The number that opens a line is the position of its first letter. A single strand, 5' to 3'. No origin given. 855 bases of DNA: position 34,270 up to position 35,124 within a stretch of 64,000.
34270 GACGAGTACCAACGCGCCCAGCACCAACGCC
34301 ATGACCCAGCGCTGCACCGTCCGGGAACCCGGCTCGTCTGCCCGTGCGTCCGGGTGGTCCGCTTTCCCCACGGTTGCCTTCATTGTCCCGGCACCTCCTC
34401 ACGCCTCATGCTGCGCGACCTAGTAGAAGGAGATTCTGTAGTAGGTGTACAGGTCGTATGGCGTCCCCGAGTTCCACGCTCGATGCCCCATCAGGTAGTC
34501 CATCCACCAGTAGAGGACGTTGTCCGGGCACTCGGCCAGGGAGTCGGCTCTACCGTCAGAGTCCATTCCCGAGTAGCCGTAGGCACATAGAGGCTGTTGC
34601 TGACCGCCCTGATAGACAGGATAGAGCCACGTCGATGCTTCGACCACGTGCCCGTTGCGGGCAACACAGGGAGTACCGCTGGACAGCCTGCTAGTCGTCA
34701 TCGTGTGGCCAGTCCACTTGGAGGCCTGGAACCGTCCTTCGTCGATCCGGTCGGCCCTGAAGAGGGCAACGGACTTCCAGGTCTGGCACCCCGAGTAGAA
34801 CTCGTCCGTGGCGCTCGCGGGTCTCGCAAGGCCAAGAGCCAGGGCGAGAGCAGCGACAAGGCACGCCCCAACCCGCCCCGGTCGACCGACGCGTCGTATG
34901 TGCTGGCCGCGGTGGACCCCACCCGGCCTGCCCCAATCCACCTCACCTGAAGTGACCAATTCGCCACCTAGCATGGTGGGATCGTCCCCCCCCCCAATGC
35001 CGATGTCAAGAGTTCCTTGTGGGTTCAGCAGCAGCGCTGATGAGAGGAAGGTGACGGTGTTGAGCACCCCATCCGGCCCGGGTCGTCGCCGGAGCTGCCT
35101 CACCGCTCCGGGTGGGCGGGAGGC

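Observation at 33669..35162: A 1.46-kb lower-GC insertion flanked by a 22-30 bp direct repeat duplicating the start of the histidine-phosphatase gene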

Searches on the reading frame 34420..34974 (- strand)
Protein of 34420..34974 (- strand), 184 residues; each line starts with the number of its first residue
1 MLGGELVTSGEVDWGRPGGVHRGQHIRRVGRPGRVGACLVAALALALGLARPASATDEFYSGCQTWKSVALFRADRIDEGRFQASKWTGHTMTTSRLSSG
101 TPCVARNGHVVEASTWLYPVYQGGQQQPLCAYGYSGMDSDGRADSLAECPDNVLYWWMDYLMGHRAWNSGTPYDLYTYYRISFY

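Call 7: search_protein_families(library=pfam, proteins=[window:34420-34974:-], max_evalue=1)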
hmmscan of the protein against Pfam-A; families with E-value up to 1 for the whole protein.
window:34420-34974:- (184 aa): 0 families

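Call 8: search_protein_families(library=ncbifam, proteins=[window:34420-34974:-], max_evalue=1)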
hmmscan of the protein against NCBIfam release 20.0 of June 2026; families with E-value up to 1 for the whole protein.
window:34420-34974:- (184 aa): 0 families

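Call 10: find_homologous_proteins(query=window:34420-34974:-)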
Query window:34420-34974:-: 1183 candidates shared short words with the query, none scored E <= 0.001.

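Call 21: search_protein_representatives(protein=window:34420-34974:-)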
Query: 184 residues. Proteins with E-value up to 0.001 (for the whole library): 14; up to 1e-10: 6; up to 1e-30: 1. The best 14 are listed.
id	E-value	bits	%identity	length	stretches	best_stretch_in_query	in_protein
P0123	2.2e-59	216.6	100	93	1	92-184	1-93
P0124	9.1e-22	93.8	43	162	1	31-177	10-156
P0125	1.5e-17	80.0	34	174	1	35-175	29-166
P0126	5.8e-17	78.1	39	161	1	31-183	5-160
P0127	8.3e-14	67.8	42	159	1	61-174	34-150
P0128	2.2e-11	59.9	36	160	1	34-175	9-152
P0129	1.7e-10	57.1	38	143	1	49-179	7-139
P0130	5.0e-10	55.5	33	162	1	38-169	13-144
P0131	2.8e-09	53.0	39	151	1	39-177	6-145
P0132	3.7e-05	39.6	34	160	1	39-174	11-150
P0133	6.3e-05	38.9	34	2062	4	120-166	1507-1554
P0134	1.5e-04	37.6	45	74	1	110-178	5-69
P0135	3.3e-04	36.5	31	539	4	100-136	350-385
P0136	4.8e-04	36.0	30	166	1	38-175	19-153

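Call 38: find_related_loci(query=window:34420-34974:-, collection=metagenome_contigs, flank=8000)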
Query window:34420-34974:- (184 aa) in metagenome_contigs; peptide patterns used: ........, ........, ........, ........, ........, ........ (x = any residue, [..] = any of these).
119 stretches matched a pattern, but none encodes a relative of the query by tblastn (E <= 1e-3).

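Call 40: find_related_loci(query=A3, collection=metagenome_contigs, flank=8000)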
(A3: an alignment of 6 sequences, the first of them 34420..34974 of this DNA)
Query A3 (184 aa) in metagenome_contigs; peptide patterns used: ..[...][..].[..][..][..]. (x = any residue, [..] = any of these).
54 stretches matched a pattern; 1 encode a relative of the query (tblastn E <= 1e-3); 1 distinct loci.
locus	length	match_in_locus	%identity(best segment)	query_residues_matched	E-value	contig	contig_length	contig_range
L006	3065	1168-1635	34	21-174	4e-17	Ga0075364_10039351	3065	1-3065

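Call 41: predict_structure(alignment_id=A2)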
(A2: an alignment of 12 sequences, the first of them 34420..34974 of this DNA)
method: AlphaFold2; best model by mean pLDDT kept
length: 184 residues; sequences in the alignment: 12
mean_pLDDT: 82.5   pTM: 0.67
mean pLDDT of the five models: 82.5, 82.2, 81.6, 81.2, 80.7
residues with pLDDT >= 90: 113; 70-90: 27; 50-70: 20; < 50: 24
segments of 3 or more residues with pLDDT < 50: 1-6, 18-30
pLDDT, mean of each block of 10 residues (from residue 1): 45 46 42 65 75 75 96 97 94 96 89 98 93 95 97 94 96 97 79
secondary structure, 60 per line:
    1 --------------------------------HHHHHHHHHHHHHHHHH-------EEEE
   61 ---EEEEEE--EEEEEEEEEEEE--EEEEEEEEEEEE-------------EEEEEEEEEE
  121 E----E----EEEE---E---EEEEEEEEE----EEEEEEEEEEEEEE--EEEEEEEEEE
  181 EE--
elements in order: H33-49 E57-60 E64-69 E72-83 E86-97 E111-121 E131-134 E142-150 E155-168 E171-182

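Call 45: search_protein_families(library=pfam, proteins=[L006:1687-2238:+, L006:2235-2972:+, L006:223-921:-], max_evalue=0.1)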
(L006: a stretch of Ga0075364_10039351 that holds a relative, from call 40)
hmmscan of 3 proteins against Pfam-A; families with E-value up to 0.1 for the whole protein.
L006:1687-2238:+ (183 aa): 11 families
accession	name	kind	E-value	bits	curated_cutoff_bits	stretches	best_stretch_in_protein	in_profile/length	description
PF08281.18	Sigma70_r4_2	-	5.2e-10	39.2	25.7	1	122-171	3-52/54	Sigma-70, region 4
PF04545.22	Sigma70_r4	-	7.7e-08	32.2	24.1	1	127-174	2-49/50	Sigma-70, region 4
PF12728.13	HTH_17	-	0.00022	21.8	27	1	149-169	5-25/51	Helix-turn-helix domain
PF04967.18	HTH_10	-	0.016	15.4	23.1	1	148-168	26-46/53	HTH DNA binding domain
PF01325.25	Fe_dep_repress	-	0.021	15.5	26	1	148-168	25-45/60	Iron dependent repressor, N-terminal DNA binding domain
PF04297.20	UPF0122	-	0.021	15.5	22.7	1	130-173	18-61/101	Putative helix-turn-helix protein, YlxM / p13 like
PF13384.12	HTH_23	-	0.023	14.9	24.6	1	145-168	17-40/50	Homeodomain-like domain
PF13551.12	HTH_29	-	0.045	14.3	28.1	0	143-173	11-44/64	Winged helix-turn helix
PF07638.17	Sigma70_ECF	-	0.056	13.8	21.1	0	127-167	133-173/185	ECF sigma factor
PF22233.2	PhyR_sigma-like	-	0.067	13.4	27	0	129-167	3-41/50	Response regulator PhyR, sigma-like domain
PF12840.13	HTH_20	-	0.08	13.4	27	0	149-167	22-40/51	Helix-turn-helix domain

L006:2235-2972:+ (245 aa): 0 families

L006:223-921:- (232 aa): 0 families

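Call 47: find_encoding_contigs(protein=P0124, flank=8000, max_places=4)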
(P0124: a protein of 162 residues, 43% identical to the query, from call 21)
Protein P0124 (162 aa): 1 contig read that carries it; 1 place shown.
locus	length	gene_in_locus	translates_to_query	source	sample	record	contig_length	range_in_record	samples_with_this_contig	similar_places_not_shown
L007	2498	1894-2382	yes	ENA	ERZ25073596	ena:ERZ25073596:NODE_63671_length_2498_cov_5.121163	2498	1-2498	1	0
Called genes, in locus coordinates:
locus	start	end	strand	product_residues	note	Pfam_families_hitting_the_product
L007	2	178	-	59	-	?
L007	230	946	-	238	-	-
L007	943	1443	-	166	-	PF04542:Sigma70_r2 (weak)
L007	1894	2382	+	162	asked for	-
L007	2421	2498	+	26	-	?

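Call 50: find_encoding_contigs(protein=P0126, flank=8000, max_places=4)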
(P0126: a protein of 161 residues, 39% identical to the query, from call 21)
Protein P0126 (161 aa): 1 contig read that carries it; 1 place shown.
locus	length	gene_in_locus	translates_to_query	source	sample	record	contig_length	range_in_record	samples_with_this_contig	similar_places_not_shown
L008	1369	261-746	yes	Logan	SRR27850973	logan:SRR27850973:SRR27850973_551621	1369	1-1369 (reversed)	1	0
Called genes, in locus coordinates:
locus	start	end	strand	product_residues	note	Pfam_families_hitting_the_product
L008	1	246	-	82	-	?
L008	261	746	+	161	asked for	-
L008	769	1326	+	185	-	-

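Call 51: find_encoding_contigs(protein=P0125, flank=8000, max_places=4)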
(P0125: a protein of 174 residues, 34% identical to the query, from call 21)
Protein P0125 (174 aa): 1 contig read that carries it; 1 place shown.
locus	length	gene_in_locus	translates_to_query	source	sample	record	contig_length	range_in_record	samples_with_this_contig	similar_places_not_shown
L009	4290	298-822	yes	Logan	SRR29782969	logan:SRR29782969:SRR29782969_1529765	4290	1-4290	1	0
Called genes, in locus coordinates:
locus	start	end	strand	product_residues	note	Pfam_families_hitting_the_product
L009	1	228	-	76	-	?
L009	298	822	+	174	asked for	-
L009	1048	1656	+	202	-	-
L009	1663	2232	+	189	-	-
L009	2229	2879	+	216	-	-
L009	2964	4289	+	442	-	?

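Call 52: search_protein_families(library=pfam, proteins=[L008:769-1326:+, L009:1048-1656:+, L009:1663-2232:+, L009:2229-2879:+, L009:2964-4289:+, L007:943-1443:-, L007:230-946:-, L008:1-246:-, L009:1-228:-], max_evalue=0.01)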
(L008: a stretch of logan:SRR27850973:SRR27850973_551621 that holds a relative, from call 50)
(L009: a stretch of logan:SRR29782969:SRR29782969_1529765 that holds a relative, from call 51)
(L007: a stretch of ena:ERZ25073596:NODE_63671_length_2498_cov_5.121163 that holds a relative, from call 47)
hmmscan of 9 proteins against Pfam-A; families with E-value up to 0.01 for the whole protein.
L008:769-1326:+ (185 aa): 0 families

L009:1048-1656:+ (202 aa): 0 families

L009:1663-2232:+ (189 aa): 0 families

L009:2229-2879:+ (216 aa): 0 families

L009:2964-4289:+ (442 aa): 1 family
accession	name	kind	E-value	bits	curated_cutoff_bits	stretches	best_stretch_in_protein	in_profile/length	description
PF00440.29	TetR_N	-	6.3e-06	26.3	24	0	296-335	5-44/47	Bacterial regulatory proteins, tetR family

L007:943-1443:- (166 aa): 3 families
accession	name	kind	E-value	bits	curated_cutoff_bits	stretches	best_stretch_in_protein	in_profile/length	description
PF04542.20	Sigma70_r2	-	1.5e-08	34.8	24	1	20-78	7-70/71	Sigma-70 region 2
PF22029.2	PhyR_sigma2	-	0.0024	18.3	27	1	22-54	8-41/55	Sigma2 domain of PhyR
PF08281.18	Sigma70_r4_2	-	0.0025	17.9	25.7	1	105-156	2-53/54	Sigma-70, region 4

L007:230-946:- (238 aa): 0 families

L008:1-246:- (82 aa): 0 families

L009:1-228:- (76 aa): 0 families

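Call 61: fold_search(model_id=the predicted structure, library=pdb)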
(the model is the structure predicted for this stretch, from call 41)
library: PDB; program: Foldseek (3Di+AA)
matches with E <= 10: 1176; with E <= 0.001: 0
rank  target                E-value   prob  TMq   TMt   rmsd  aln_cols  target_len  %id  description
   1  3zgi_A                5.2e-03  0.98  0.29  0.30  12.2       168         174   13  Crystal structure of the KRT10-binding region domain of the pneumococcal serine rich repeat protein PsrP (released 2013-12-25)
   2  5cn1_A                5.4e-03  0.97  0.27  0.37  10.4       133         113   10  Crystal structure of yeast GGA1_GAE domain-P21 (released 2016-07-20)
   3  7wn0_B                6.0e-03  0.80  0.23  0.30  15.7       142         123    9  Structure of PfENT1(Y190A) in complex with nanobody 19 (released 2023-02-01)
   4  3zgi_B                7.0e-03  0.98  0.31  0.32  12.4       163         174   13  Crystal structure of the KRT10-binding region domain of the pneumococcal serine rich repeat protein PsrP (released 2013-12-25)
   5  8q7o_A                7.8e-03  0.99  0.32  0.44   6.0       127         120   11  Crystal structure of the FZD3 cysteine-rich domain in complex with a nanobody (14478) (released 2024-08-28)
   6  5cn2_A                8.2e-03  0.98  0.30  0.42   6.7       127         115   10  Crystal structure of yeast GGA1_GAE domain-C2221 (released 2016-07-20)
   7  8b7d                  8.2e-03  0.72  0.25  0.29  18.2       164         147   10  Luminal domain of TMEM106B (released 2023-07-19)
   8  1na8_A                8.7e-03  0.98  0.32  0.37  11.2       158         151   10  Crystal structure of ADP-ribosylation factor binding protein GGA1 (released 2003-07-29)
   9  9h39_D                9.6e-03  0.95  0.29  0.39   9.9       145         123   11  Crystal structure of Lotus japonicus CHIP13 extracellular domain in complex with a nanobody (released 2025-07-16)
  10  5cn1_D                1.0e-02  0.95  0.28  0.38  10.3       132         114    9  Crystal structure of yeast GGA1_GAE domain-P21 (released 2016-07-20)
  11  5cn1_C                1.1e-02  0.93  0.28  0.37  10.3       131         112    9  Crystal structure of yeast GGA1_GAE domain-P21 (released 2016-07-20)
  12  3zgh                  1.5e-02  0.98  0.33  0.34  12.3       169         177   11  Crystal structure of the KRT10-binding region domain of the pneumococcal serine rich repeat protein PsrP (released 2014-01-08)
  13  5m30_F                1.6e-02  0.89  0.25  0.33   6.8       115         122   16  Structure of TssK from T6SS EAEC in complex with nanobody nb18 (released 2017-06-21)
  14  3mnm_A                1.7e-02  0.96  0.30  0.43  10.7       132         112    7  Crystal structure of GAE domain of GGA2p from Saccharomyces cerevisiae (released 2010-09-08)
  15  9s35_B                1.7e-02  0.85  0.25  0.33   6.8       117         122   10  Cryo-EM structure of Candida albicans Vrg4 bound to an inhibitory nanobody. (released 2025-09-03)
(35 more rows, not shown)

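Call 65: search_solved_structures(query=A2, max_evalue=10)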
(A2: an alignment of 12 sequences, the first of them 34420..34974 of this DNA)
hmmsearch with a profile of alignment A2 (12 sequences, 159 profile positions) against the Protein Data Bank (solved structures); distinct sequences matched with E-value up to 10: 1.
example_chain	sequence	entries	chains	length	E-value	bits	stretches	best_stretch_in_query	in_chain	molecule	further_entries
9ban_E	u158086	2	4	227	1.1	12.1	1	29-93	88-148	6E11 Antibody IgG2A Heavy Chain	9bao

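Call 66: search_protein_families(library=pfam, alignment_id=A2, max_evalue=1)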
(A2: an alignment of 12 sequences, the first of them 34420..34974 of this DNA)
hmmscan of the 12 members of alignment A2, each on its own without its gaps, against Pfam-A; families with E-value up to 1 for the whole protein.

A. member 1, window:34420-34974:- (184 aa): 0 families

B. families by the number of members that match (of 12 scanned): 5 families
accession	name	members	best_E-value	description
PF09080.15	K-cyclin_vir_C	1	0.03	K cyclin, C terminal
PF05014.21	Nuc_deoxyrib_tr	1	0.032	Nucleoside 2-deoxyribosyltransferase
PF23850.1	DUF7213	1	0.072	Family of unknown function (DUF7213)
PF04957.18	RMF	1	0.08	Ribosome modulation factor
PF13912.12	zf-C2H2_6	1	0.18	C2H2-type zinc finger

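Call 67: search_protein_families(library=phrogs, proteins=[window:34420-34974:-], max_evalue=0.1)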
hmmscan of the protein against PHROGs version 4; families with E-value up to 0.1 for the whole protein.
window:34420-34974:- (184 aa): 0 families

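Call 68: search_protein_families(library=padloc, proteins=[window:34420-34974:-], max_evalue=0.1)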
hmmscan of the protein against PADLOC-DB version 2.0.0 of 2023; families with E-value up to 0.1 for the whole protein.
window:34420-34974:- (184 aa): 0 families

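Call 77: find_encoding_contigs(protein=P0127, flank=6000, max_places=3)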
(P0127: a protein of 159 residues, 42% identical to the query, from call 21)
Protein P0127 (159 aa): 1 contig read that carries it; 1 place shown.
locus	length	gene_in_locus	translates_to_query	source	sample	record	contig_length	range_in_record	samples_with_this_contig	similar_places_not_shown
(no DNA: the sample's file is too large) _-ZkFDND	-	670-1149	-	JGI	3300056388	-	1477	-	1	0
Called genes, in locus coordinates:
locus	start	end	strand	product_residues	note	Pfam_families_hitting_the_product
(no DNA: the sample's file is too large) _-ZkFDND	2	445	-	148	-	?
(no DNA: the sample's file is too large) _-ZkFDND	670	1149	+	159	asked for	-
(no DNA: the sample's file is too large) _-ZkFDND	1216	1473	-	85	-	PF06974:WS_DGAT_C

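Call 78: find_encoding_contigs(protein=P0129, flank=6000, max_places=3)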
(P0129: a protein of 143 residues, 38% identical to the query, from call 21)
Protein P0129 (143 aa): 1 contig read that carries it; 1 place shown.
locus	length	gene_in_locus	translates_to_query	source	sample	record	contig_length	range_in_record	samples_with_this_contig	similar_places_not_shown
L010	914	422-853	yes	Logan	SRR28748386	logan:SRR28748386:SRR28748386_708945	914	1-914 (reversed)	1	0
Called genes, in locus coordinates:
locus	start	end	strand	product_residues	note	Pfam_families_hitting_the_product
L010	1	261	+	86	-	?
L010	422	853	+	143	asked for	-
